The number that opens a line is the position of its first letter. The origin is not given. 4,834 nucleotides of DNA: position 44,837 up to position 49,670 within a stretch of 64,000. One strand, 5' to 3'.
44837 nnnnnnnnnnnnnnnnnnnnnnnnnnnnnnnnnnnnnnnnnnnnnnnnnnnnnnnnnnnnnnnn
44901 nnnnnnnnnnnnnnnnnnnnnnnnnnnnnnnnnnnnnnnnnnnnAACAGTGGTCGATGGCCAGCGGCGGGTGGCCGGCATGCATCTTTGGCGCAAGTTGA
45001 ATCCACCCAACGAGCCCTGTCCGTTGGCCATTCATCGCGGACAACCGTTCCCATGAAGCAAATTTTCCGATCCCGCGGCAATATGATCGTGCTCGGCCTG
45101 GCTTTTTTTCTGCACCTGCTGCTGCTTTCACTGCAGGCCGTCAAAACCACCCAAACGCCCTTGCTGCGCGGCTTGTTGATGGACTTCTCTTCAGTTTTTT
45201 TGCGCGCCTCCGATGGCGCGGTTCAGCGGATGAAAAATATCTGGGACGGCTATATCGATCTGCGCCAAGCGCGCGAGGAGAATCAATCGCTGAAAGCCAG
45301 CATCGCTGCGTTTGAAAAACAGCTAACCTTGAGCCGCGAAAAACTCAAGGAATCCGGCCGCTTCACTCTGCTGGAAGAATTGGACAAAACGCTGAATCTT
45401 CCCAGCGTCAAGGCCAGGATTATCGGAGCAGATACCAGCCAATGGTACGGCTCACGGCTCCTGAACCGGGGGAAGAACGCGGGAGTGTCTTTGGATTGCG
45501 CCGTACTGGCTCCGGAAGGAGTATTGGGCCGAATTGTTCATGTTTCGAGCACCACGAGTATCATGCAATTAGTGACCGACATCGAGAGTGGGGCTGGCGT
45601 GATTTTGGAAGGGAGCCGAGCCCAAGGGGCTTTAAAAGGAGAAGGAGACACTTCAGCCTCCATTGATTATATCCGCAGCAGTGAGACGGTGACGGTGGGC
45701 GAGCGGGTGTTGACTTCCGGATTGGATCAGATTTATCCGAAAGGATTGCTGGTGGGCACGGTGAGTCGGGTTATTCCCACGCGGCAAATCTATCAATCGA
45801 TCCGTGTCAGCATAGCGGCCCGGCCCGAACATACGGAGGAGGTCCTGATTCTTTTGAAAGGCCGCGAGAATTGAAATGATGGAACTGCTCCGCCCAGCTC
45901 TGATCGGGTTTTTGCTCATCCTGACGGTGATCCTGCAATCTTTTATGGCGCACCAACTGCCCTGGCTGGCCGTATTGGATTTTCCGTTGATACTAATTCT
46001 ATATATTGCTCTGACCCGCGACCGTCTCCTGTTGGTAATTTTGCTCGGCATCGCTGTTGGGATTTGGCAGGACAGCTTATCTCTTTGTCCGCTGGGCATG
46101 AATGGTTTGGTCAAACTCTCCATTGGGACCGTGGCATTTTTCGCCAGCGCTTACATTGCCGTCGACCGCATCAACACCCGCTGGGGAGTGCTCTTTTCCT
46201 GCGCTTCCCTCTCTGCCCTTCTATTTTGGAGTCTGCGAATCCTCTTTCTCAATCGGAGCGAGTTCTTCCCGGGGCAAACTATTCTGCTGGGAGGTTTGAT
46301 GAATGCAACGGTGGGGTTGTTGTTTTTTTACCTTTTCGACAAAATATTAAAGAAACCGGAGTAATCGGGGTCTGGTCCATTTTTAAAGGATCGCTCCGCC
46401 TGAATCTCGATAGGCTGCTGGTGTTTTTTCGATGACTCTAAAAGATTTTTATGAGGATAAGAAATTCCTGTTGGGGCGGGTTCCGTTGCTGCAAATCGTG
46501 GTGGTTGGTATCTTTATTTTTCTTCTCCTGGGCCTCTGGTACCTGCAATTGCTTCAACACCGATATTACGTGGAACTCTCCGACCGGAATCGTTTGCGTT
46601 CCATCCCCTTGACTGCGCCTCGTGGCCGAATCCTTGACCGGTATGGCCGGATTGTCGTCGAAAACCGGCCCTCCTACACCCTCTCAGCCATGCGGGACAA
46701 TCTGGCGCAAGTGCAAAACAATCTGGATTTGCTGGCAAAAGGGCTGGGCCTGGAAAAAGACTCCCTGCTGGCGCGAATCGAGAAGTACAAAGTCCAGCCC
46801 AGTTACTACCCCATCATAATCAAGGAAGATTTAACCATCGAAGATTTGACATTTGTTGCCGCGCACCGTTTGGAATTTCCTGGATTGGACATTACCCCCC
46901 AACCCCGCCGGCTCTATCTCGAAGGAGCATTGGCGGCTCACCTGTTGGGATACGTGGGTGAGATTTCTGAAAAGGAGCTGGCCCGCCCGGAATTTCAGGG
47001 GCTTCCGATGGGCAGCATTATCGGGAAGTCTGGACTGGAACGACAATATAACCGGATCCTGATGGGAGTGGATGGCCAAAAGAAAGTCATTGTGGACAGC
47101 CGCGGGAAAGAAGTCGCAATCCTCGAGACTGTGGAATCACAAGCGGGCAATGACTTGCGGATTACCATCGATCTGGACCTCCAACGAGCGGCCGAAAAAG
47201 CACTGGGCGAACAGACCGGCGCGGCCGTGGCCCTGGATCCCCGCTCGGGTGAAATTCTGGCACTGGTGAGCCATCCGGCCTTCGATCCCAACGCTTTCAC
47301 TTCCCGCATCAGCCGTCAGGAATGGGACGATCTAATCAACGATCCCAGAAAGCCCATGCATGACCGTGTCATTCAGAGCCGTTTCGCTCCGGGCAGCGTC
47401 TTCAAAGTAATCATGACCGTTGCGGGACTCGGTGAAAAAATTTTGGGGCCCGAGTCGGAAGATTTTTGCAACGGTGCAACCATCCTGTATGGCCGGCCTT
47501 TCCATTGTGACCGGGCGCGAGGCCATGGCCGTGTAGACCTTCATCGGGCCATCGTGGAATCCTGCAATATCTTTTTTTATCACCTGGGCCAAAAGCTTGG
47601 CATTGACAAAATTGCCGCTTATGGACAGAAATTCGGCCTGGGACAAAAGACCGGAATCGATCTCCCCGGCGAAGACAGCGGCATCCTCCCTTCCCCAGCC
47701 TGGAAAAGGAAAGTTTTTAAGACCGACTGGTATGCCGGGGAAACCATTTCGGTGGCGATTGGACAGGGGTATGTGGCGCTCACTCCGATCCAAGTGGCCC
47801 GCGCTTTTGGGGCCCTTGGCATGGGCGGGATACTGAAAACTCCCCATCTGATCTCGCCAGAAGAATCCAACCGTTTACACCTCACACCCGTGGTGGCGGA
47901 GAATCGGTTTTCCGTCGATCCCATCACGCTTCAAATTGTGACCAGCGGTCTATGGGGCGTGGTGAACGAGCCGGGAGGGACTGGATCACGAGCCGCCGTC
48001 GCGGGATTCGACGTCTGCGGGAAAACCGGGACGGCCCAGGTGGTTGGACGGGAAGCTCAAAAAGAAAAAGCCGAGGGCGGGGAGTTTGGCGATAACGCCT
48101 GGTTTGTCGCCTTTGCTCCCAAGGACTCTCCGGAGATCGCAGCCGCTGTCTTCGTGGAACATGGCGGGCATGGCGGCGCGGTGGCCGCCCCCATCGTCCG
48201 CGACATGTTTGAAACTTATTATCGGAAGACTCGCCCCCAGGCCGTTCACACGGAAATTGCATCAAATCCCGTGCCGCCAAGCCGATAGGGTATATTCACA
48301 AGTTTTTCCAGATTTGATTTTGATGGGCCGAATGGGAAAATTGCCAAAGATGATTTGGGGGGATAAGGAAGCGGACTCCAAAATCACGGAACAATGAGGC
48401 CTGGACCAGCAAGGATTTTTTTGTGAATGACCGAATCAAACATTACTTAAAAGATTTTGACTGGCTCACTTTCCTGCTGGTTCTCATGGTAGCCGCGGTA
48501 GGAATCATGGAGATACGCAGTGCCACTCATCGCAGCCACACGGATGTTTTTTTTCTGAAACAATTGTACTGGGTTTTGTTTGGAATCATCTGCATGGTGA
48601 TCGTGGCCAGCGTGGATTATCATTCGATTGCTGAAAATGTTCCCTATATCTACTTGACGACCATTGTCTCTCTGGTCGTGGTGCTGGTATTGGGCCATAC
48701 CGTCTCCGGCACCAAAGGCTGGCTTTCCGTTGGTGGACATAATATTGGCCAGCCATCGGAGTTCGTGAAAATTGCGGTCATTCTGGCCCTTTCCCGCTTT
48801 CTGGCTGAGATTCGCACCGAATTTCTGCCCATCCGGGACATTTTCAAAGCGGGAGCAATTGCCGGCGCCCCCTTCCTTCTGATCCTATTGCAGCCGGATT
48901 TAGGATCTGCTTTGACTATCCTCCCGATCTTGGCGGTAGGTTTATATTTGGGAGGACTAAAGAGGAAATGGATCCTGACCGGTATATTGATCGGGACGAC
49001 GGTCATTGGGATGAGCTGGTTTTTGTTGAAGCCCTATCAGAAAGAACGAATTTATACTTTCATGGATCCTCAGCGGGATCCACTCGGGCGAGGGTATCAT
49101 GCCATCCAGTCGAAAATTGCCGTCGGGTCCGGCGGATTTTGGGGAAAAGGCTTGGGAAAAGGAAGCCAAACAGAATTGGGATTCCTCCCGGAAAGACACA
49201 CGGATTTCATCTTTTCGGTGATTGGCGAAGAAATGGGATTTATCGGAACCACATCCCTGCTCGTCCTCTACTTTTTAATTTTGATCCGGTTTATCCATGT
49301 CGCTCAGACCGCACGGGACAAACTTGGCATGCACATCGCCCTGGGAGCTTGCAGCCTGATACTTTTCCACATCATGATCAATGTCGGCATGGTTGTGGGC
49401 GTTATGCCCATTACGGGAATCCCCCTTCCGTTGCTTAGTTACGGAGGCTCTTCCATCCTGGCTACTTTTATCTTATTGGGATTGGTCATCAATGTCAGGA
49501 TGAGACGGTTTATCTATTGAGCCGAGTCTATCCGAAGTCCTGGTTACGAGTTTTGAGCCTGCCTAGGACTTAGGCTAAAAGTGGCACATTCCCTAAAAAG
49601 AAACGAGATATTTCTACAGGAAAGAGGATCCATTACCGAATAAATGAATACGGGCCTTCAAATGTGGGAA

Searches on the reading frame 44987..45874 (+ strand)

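Call 76: search_protein_families(library=pfam, proteins=[window:44987-45874:+], max_evalue=0.001)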
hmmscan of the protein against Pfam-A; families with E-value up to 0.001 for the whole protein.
window:44987-45874:+ (295 aa): 1 family
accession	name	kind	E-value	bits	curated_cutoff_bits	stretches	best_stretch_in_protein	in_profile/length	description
PF04085.20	MreC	-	1e-33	116.7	28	1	145-289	1-146/147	Rod shape-determining protein MreC, barrel core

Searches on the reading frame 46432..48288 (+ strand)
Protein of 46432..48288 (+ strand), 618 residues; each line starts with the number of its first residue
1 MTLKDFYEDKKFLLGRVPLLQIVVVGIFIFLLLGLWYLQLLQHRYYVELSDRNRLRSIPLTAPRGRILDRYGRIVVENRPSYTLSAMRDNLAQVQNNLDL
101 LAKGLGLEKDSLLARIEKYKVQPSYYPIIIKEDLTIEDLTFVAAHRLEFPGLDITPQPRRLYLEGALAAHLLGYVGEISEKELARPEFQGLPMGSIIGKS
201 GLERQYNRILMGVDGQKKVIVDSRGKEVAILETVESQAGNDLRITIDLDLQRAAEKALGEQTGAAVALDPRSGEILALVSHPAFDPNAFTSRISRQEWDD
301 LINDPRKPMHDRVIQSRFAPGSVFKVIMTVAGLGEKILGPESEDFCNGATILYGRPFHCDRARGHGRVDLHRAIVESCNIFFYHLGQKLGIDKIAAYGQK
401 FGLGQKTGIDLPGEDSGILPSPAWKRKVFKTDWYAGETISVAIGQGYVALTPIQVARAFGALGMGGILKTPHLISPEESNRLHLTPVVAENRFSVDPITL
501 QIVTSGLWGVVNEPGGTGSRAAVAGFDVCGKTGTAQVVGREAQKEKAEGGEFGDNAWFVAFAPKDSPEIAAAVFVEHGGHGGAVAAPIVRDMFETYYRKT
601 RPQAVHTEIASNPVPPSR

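Call 76: search_protein_families(library=pfam, proteins=[window:46432-48288:+], max_evalue=0.001)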
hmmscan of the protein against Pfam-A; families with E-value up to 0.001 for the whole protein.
window:46432-48288:+ (618 aa): 2 families
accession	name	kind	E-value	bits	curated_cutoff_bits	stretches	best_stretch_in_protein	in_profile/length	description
PF00905.27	Transpeptidase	-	2.5e-71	240.7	22.1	1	263-593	1-298/299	Penicillin binding protein transpeptidase domain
PF03717.20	PBP_dimer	-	9.7e-44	150.4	24.4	1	61-228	3-176/180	Penicillin-binding Protein dimerisation domain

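Call 91: find_homologous_proteins(query=window:46432-48288:+, max_evalue=1e-40)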
Query window:46432-48288:+ (618 aa): 7842 proteins with E <= 1e-40 among 8000 candidates; the best 120 are listed.
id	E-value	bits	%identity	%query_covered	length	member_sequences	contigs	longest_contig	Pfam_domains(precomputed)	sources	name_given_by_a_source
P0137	0.0e+0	1406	100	100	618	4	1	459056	PF03717.21,PF00905.28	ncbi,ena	-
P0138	0.0e+0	1115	78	99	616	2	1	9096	PF03717.21,PF00905.28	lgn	-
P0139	7.8e-296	1001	69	100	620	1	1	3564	PF03717.21,PF00905.28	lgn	-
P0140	2.4e-291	986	69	99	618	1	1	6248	PF03717.21,PF00905.28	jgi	jgi:penicillin-binding protein 2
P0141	4.0e-275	932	65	99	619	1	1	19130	PF03717.21,PF00905.28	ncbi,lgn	-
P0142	2.6e-273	926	66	99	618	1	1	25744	PF03717.21,PF00905.28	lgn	-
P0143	7.8e-272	921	65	100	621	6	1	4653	PF03717.21,PF00905.28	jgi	jgi:penicillin-binding protein 2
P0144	5.7e-271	919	66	99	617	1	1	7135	PF03717.21,PF00905.28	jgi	jgi:penicillin-binding protein 2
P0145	7.7e-271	918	65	99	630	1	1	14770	PF03717.21,PF00905.28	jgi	jgi:penicillin-binding protein 2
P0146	1.1e-269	914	67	97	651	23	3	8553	PF03717.21,PF00905.28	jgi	jgi:penicillin-binding protein 2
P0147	1.5e-269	914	67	97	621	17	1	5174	PF03717.21,PF00905.28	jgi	jgi:penicillin-binding protein 2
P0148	2.7e-268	910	65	97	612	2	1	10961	PF03717.21,PF00905.28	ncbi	-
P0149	4.2e-268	909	64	99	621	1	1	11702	PF03717.21,PF00905.28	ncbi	-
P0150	4.7e-268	909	64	100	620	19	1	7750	PF03717.21,PF00905.28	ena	-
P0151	7.0e-268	908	63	99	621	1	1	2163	PF03717.21,PF00905.28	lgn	-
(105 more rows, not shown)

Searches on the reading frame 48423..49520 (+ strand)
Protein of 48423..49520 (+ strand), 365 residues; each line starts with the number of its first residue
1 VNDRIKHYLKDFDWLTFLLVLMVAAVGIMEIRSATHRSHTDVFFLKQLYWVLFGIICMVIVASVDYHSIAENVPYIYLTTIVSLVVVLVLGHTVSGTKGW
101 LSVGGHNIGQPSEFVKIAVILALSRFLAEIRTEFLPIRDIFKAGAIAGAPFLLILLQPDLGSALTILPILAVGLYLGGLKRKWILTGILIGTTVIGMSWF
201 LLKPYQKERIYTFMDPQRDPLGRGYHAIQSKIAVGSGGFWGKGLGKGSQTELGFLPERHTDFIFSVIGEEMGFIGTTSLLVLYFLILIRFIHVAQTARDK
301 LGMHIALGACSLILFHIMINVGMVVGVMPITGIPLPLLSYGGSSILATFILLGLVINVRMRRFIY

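Call 76: search_protein_families(library=pfam, proteins=[window:48423-49520:+], max_evalue=0.001)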
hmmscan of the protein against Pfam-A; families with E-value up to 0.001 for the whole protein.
window:48423-49520:+ (365 aa): 1 family
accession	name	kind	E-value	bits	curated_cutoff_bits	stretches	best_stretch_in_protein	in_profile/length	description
PF01098.24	FTSW_RODA_SPOVE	-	2.1e-96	323.4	26.4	1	16-361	7-353/356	Cell cycle protein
